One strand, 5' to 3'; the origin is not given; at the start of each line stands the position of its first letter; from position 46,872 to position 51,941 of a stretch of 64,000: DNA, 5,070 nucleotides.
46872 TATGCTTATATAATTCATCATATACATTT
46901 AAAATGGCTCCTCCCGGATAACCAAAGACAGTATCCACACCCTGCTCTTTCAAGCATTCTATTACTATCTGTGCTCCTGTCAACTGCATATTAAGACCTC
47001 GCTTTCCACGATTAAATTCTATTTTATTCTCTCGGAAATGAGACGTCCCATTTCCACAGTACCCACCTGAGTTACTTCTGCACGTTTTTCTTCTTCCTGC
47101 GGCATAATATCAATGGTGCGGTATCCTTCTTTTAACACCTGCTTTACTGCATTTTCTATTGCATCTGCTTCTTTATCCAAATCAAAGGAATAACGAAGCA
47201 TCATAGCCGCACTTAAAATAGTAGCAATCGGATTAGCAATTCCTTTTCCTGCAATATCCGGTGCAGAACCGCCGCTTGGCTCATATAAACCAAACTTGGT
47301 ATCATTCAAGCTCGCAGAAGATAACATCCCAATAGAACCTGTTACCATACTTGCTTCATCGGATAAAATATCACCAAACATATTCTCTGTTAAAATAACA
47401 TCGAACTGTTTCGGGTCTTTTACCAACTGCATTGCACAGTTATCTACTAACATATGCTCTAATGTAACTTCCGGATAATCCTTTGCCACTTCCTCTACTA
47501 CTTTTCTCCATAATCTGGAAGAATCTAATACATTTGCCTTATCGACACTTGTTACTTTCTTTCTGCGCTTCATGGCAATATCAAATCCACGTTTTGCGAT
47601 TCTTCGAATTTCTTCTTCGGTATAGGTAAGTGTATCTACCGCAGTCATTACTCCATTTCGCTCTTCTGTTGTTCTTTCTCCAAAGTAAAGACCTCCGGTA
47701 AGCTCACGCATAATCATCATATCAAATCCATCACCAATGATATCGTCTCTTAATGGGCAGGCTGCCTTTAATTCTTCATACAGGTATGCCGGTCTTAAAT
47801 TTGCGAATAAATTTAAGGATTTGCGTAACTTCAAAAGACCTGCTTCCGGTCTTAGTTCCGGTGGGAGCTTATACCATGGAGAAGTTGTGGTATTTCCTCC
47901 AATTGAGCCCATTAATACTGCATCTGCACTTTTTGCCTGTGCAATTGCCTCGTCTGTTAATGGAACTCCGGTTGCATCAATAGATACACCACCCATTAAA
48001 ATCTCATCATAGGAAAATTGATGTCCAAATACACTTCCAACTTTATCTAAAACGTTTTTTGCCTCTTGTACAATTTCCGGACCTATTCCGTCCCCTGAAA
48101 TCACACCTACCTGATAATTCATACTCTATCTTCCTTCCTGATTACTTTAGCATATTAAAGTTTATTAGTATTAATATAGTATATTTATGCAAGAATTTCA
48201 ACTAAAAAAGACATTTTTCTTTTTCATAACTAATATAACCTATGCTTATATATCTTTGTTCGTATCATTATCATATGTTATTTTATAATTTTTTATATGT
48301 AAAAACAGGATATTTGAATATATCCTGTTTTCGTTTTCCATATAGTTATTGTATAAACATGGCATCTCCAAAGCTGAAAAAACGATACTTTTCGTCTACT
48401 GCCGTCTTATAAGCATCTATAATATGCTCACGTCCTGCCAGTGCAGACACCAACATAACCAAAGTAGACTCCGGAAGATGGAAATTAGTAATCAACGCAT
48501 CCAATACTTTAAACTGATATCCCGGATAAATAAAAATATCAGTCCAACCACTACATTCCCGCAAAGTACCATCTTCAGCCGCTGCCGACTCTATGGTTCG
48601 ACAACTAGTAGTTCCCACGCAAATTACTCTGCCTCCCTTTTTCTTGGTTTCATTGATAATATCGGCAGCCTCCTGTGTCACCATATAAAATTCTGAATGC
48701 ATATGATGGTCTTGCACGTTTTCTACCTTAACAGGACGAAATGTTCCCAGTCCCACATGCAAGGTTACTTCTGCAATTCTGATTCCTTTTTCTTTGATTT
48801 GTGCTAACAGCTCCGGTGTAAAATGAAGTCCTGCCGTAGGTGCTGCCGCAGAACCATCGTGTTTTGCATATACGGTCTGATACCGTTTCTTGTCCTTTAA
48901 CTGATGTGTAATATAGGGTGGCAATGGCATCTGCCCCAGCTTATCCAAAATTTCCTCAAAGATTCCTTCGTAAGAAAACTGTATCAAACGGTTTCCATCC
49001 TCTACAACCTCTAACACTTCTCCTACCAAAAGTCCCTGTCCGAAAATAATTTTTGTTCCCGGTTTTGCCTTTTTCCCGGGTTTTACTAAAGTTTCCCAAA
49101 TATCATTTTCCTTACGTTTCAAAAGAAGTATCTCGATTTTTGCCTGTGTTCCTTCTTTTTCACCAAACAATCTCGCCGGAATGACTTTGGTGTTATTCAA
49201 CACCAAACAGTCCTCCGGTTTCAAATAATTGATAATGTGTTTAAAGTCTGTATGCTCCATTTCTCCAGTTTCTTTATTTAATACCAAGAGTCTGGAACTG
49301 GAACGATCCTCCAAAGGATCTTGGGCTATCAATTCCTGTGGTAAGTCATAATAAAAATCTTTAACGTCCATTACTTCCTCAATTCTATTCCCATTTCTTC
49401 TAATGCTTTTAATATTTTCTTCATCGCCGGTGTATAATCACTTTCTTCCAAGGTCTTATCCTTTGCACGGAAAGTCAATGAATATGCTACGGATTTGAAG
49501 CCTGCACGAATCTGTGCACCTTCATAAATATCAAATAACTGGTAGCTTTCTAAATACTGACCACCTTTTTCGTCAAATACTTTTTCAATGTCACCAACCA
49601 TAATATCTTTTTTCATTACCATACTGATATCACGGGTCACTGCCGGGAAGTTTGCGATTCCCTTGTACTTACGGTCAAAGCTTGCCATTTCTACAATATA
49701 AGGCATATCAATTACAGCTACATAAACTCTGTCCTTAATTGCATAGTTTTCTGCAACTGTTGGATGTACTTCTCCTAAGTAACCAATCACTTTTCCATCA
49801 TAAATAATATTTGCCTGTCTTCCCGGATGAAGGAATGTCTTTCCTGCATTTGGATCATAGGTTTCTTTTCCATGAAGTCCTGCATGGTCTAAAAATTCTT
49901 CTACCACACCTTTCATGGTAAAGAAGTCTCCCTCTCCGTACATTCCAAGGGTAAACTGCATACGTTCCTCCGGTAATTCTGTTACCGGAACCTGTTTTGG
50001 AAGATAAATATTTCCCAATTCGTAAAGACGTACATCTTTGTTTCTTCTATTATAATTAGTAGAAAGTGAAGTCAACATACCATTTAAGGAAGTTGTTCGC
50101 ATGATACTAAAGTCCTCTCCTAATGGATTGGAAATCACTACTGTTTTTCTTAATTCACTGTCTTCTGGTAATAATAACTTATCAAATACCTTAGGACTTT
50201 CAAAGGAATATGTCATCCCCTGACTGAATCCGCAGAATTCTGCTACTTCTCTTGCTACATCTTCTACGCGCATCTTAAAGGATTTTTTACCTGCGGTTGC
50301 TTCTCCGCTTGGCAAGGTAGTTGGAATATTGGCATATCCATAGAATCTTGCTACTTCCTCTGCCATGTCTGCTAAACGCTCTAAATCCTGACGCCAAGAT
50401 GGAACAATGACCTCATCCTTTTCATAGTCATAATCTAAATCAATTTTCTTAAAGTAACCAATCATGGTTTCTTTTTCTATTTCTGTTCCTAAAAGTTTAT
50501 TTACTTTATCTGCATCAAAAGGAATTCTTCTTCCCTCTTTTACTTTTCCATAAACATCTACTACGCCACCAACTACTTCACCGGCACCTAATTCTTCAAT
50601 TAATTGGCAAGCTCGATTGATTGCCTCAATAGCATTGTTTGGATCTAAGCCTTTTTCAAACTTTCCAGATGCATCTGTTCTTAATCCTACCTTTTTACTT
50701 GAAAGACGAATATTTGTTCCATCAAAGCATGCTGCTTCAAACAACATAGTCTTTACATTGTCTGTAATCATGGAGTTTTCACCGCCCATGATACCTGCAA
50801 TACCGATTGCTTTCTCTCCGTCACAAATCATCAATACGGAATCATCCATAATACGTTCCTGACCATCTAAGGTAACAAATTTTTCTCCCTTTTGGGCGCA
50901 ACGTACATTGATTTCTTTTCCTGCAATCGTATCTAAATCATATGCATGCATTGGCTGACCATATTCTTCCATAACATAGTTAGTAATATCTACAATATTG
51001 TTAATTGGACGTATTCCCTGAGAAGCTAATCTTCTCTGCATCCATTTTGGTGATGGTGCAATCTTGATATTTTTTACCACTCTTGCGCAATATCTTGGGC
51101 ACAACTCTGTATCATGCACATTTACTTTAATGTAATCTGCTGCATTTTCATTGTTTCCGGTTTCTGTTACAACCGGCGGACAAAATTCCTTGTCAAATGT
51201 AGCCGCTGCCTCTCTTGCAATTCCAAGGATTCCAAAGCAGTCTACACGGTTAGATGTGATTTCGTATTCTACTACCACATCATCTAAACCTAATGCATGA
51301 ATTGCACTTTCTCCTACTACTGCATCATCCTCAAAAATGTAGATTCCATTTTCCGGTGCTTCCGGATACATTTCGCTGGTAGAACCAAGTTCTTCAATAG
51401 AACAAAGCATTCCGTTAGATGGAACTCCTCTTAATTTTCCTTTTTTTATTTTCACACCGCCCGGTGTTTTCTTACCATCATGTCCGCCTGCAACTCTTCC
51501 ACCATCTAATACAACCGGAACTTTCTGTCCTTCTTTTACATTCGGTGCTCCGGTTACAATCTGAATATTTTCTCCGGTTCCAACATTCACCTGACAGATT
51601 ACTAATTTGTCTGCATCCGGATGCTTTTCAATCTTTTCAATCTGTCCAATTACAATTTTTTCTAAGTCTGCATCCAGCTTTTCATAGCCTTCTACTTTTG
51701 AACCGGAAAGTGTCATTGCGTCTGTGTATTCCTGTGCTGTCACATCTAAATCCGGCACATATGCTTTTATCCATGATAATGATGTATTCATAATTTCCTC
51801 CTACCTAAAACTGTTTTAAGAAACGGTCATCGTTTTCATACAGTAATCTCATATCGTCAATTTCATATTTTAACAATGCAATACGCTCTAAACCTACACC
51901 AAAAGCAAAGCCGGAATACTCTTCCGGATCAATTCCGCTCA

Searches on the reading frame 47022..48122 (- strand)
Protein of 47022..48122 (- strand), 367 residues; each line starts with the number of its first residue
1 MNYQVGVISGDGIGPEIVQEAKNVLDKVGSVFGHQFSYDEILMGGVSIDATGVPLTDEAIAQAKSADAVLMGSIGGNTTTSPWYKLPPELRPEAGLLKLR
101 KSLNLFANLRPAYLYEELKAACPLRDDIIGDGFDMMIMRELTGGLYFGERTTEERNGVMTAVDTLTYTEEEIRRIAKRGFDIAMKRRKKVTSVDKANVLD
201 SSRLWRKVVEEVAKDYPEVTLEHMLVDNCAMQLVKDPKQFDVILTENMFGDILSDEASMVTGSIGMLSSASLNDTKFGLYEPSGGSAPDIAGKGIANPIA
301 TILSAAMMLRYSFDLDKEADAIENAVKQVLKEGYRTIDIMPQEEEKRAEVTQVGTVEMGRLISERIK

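Call 35: search_protein_families(library=pfam, proteins=[window:47022-48122:-], max_evalue=0.00001)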
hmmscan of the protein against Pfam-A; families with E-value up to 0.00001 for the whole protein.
window:47022-48122:- (367 aa): 1 family
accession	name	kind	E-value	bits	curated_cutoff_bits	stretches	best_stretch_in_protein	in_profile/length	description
PF00180.25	Iso_dh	-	2.1e-137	458.5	27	1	5-359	2-345/348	Isocitrate/isopropylmalate dehydrogenase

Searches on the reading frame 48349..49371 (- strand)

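Call 35: search_protein_families(library=pfam, proteins=[window:48349-49371:-], max_evalue=0.00001)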
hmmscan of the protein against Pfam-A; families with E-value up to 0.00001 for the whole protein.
window:48349-49371:- (341 aa): 1 family
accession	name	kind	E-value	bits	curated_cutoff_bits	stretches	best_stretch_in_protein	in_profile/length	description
PF02547.20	Queuosine_synth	-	2.9e-149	497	25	1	3-340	1-322/322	Queuosine biosynthesis protein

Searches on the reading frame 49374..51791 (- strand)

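Call 35: search_protein_families(library=pfam, proteins=[window:49374-51791:-], max_evalue=0.00001)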
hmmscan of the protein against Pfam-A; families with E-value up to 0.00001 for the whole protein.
window:49374-51791:- (806 aa): 5 families
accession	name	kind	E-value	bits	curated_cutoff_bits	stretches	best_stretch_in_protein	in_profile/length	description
PF03483.22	B3_4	-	1.5e-71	240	29.3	1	231-401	2-172/174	B3/4 domain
PF17759.6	tRNA_synthFbeta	-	4.8e-61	206.4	22.4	1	489-696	1-214/214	Phenylalanyl tRNA synthetase beta chain CLM domain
PF03147.19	FDX-ACB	-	5.2e-27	94.6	31.1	1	714-805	2-94/94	Ferredoxin-fold anticodon binding domain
PF01588.26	tRNA_bind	-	3.4e-19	69.2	27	1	46-140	1-82/96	Putative tRNA binding domain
PF03484.21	B5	-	1.1e-18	67.6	28.6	1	423-486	1-67/67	tRNA synthetase B5 domain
